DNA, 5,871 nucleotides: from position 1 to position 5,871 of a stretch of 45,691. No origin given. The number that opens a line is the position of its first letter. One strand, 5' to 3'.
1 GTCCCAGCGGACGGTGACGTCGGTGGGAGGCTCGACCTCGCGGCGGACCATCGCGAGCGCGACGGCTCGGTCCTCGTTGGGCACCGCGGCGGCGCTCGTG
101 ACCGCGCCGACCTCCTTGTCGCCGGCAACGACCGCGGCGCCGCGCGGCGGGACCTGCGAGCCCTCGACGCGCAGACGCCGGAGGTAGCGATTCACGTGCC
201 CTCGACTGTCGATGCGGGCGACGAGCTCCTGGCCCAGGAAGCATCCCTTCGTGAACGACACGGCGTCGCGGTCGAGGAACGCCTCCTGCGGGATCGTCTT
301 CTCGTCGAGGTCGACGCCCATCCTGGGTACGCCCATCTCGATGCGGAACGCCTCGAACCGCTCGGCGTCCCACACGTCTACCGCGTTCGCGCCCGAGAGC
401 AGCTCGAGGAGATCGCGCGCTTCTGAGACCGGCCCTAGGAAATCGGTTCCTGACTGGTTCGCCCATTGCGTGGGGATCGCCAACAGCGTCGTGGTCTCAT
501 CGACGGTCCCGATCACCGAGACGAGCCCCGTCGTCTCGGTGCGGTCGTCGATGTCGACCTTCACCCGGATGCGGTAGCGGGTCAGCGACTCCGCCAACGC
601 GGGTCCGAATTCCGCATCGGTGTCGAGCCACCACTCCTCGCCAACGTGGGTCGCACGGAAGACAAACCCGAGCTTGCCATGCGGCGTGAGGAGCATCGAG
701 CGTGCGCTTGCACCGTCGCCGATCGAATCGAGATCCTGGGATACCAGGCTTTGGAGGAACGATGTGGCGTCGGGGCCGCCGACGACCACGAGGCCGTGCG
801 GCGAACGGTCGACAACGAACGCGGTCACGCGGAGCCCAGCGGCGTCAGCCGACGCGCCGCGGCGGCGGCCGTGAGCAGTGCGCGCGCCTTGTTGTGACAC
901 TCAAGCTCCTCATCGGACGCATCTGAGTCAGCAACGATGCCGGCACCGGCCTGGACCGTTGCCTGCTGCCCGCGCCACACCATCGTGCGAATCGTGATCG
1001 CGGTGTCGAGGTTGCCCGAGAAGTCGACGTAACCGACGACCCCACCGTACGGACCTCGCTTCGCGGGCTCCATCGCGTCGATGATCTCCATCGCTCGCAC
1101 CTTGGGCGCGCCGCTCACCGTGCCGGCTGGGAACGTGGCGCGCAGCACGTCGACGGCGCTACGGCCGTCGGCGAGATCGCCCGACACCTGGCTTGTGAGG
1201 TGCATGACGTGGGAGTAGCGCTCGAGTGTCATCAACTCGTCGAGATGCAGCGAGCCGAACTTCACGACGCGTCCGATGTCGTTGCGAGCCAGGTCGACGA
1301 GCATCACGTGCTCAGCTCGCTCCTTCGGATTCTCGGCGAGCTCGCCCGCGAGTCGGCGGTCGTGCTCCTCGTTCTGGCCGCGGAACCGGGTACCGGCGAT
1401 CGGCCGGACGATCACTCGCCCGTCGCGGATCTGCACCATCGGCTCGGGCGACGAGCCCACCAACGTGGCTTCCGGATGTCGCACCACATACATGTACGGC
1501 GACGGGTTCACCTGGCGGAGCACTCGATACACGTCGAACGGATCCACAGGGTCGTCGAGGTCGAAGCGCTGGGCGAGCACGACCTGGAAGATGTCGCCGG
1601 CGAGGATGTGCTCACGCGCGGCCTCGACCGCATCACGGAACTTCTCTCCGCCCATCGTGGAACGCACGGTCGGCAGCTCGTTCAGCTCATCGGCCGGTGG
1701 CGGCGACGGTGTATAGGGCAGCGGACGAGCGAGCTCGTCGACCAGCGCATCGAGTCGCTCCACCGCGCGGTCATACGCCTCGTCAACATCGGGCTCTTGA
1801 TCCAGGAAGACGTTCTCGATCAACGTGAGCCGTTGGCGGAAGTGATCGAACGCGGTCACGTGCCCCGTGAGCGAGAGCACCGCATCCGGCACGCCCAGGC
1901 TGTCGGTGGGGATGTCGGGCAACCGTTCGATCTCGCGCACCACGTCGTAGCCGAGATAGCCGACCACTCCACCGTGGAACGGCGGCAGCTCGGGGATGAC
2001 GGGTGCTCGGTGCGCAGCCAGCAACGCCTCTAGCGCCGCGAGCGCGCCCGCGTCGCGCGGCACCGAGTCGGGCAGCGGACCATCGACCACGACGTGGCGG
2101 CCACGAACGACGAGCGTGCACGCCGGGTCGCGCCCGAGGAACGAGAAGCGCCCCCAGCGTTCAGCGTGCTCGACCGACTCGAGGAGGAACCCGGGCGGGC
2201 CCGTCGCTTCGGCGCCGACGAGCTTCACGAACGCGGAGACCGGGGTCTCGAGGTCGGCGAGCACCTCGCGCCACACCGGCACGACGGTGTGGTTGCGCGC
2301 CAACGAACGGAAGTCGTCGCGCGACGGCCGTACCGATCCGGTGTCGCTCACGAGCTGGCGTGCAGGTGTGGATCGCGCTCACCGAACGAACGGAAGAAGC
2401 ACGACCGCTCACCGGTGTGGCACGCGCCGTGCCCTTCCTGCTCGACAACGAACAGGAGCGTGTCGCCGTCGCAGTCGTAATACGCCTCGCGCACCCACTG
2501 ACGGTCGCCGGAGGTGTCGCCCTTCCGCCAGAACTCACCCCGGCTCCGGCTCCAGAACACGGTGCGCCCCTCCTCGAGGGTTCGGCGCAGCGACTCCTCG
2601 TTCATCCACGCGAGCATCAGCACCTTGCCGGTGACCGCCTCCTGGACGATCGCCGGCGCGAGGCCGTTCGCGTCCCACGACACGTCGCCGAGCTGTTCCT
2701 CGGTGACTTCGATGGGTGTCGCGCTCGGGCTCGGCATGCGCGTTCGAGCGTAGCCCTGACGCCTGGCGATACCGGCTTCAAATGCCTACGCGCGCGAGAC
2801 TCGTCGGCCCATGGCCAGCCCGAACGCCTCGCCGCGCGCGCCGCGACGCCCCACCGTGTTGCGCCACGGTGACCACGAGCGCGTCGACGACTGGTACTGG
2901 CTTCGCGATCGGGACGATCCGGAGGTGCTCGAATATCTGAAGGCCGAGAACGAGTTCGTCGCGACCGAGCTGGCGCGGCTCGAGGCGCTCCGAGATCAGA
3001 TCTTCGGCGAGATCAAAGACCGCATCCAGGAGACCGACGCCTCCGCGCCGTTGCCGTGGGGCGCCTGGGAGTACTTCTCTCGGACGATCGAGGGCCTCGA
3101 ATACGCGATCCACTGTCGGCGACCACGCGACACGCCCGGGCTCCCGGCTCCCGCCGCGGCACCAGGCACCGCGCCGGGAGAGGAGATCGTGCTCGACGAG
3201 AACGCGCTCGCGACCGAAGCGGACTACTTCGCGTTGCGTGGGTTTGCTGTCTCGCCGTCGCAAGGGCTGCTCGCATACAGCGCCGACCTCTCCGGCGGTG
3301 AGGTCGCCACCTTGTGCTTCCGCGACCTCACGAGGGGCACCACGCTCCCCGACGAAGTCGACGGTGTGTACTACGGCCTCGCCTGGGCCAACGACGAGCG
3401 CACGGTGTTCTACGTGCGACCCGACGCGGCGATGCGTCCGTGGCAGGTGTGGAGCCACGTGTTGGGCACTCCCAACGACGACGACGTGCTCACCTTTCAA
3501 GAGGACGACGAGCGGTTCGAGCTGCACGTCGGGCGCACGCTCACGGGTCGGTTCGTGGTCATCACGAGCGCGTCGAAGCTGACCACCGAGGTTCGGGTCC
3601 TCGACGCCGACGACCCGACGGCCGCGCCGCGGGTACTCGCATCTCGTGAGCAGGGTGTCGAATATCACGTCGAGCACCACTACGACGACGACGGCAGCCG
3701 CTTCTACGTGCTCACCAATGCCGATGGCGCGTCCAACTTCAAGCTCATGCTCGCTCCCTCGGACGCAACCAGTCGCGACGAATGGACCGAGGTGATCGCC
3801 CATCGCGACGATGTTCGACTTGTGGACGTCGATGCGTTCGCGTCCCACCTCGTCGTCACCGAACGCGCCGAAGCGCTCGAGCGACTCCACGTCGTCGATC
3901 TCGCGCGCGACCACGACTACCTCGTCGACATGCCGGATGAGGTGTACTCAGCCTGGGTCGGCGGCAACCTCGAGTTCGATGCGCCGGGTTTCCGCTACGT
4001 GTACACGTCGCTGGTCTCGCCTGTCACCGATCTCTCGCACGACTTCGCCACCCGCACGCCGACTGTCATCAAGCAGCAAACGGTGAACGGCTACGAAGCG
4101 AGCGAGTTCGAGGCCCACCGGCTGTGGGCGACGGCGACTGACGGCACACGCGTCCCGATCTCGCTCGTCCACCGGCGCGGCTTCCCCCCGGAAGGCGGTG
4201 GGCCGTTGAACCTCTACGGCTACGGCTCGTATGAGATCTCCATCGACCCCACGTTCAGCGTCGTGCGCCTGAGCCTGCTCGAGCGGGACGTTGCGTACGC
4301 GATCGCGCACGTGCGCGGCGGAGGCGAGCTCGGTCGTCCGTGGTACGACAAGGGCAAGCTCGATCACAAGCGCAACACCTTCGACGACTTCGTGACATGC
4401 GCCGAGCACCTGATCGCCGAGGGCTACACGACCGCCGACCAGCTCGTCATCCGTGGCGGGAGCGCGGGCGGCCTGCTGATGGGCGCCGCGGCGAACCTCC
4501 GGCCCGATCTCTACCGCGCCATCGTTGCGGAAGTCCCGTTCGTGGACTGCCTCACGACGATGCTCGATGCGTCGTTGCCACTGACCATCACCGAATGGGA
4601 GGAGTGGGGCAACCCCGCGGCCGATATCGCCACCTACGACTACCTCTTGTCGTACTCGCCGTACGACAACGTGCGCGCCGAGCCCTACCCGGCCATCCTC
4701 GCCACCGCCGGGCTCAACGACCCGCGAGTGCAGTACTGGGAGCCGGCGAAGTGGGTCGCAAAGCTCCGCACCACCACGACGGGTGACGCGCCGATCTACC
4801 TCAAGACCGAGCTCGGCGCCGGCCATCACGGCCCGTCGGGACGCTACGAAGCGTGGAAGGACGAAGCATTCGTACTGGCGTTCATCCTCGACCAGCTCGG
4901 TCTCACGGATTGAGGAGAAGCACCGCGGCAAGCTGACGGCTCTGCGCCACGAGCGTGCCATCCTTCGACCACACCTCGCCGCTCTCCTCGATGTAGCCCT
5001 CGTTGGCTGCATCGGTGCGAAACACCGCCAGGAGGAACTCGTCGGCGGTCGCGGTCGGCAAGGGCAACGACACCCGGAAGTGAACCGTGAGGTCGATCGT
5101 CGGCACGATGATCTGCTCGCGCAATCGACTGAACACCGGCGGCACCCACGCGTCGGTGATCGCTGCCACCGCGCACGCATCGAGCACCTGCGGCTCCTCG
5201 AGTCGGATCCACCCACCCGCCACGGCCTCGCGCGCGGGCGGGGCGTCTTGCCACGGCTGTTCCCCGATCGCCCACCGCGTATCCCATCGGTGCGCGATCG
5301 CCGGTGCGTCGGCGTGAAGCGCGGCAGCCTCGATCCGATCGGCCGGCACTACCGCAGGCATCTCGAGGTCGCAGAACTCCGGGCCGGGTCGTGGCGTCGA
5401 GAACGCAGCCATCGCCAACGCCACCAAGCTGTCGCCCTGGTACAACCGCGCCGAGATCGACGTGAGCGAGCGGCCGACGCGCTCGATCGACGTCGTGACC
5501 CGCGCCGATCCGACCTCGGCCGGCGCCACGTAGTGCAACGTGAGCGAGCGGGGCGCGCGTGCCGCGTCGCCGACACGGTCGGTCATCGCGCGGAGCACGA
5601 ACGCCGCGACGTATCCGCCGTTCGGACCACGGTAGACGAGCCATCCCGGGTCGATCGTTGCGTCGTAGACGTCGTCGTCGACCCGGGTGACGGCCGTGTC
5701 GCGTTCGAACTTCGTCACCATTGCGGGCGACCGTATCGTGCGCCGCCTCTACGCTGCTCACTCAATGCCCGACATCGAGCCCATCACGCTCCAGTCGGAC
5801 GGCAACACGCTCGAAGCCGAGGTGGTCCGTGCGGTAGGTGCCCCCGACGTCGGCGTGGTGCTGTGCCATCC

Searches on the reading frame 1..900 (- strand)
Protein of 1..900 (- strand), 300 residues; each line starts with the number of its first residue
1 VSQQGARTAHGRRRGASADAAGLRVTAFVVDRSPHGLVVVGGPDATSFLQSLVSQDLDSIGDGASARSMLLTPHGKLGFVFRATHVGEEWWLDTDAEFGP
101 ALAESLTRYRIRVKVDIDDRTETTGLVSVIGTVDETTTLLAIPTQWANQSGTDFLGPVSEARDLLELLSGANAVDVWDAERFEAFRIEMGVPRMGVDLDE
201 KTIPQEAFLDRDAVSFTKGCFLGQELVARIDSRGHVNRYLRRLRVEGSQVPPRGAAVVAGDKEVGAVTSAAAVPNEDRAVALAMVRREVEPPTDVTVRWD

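Call 61: search_protein_families(library=pfam, proteins=[window:1-900:-], max_evalue=0.0001)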
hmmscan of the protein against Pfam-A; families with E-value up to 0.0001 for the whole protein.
window:1-900:- (300 aa): 2 families
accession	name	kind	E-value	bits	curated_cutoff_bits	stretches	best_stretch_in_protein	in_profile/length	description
PF01571.26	GCV_T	-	2.2e-14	53.8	25.6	1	15-132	28-146/255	Aminomethyltransferase folate-binding domain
PF08669.17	GCV_T_C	-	5.6e-07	29.8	25.9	1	240-297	3-62/80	Glycine cleavage T-protein C-terminal barrel domain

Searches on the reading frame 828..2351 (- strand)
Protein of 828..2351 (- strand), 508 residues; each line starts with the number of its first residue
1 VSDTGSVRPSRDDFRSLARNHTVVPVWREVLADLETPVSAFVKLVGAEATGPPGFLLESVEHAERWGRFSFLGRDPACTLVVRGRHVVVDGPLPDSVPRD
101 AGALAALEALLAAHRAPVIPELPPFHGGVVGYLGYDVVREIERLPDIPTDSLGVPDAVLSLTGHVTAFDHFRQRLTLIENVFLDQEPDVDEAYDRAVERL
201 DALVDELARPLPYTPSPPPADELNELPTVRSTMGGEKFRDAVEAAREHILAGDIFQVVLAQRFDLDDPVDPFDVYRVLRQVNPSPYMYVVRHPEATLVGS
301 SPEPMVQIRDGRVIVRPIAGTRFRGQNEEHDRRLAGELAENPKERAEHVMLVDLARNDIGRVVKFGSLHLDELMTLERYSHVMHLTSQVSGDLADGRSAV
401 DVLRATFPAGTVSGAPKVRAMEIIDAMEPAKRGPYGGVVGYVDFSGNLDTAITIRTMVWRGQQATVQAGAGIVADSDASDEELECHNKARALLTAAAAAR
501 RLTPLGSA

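Call 61: search_protein_families(library=pfam, proteins=[window:828-2351:-], max_evalue=0.0001)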
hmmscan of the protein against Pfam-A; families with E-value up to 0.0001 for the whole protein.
window:828-2351:- (508 aa): 2 families
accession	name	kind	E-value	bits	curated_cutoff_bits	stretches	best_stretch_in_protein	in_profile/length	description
PF00425.24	Chorismate_bind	-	3.9e-91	305.6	27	1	236-488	3-257/257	chorismate binding enzyme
PF04715.19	Anth_synt_I_N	-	2.1e-30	106.3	23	1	33-177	1-140/140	Anthranilate synthase component I, N terminal region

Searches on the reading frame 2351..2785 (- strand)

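Call 61: search_protein_families(library=pfam, proteins=[window:2351-2785:-], max_evalue=0.0001)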
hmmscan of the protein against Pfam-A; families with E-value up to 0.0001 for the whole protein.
window:2351-2785:- (145 aa): 1 family
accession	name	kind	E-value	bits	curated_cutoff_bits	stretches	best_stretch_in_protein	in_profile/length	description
PF01502.23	PRA-CH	-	5e-33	113.2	27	1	57-131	1-74/74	Phosphoribosyl-AMP cyclohydrolase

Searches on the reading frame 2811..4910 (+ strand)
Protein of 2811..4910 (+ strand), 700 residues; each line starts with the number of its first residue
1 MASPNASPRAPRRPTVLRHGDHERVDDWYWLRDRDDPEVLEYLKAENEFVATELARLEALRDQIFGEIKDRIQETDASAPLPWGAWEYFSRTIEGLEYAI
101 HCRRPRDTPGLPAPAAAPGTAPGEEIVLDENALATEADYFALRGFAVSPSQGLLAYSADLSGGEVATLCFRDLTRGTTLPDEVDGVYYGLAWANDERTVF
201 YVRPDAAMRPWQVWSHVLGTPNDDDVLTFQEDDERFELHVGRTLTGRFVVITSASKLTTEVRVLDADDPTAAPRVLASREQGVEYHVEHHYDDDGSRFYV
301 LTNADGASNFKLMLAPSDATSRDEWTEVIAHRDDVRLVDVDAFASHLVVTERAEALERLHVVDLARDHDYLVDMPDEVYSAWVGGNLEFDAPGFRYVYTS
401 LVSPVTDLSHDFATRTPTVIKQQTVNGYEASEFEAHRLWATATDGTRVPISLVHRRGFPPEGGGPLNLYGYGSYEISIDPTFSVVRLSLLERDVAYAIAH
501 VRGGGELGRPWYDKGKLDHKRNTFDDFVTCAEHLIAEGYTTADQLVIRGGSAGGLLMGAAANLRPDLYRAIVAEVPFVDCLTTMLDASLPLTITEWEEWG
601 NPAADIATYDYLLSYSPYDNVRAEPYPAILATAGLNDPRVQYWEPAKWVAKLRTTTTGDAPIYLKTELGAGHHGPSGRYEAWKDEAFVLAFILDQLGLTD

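Call 61: search_protein_families(library=pfam, proteins=[window:2811-4910:+], max_evalue=0.0001)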
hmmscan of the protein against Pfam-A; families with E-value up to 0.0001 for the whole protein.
window:2811-4910:+ (700 aa): 2 families
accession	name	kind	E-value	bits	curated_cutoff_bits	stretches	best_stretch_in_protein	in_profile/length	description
PF02897.21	Peptidase_S9_N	-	4.9e-99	332.3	24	1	8-423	1-414/414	Prolyl oligopeptidase, N-terminal beta-propeller domain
PF00326.27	Peptidase_S9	-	7.7e-64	215.5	22.6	1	481-697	2-211/213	Prolyl oligopeptidase family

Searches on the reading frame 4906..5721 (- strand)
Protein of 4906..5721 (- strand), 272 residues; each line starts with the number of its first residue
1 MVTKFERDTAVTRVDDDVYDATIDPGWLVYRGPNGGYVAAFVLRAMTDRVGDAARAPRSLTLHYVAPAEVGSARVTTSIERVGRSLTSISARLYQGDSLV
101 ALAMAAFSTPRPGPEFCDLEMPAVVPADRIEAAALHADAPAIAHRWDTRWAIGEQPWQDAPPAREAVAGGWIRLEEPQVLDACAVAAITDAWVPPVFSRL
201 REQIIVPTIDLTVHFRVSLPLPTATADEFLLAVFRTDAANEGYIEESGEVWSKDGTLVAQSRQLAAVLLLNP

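Call 61: search_protein_families(library=pfam, proteins=[window:4906-5721:-], max_evalue=0.0001)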
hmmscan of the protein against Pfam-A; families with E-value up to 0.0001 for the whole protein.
window:4906-5721:- (272 aa): 3 families
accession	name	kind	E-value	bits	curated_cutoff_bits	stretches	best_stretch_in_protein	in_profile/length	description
PF20789.3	4HBT_3C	-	1.1e-26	94.1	24.1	1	135-267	10-140/140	Acyl-CoA thioesterase C-terminal domain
PF13622.12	4HBT_3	-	3.1e-17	63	24.3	1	25-107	3-82/83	Acyl-CoA thioesterase N-terminal domain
PF03061.28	4HBT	-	4.6e-06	27.3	20.6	0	58-99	34-76/79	Thioesterase superfamily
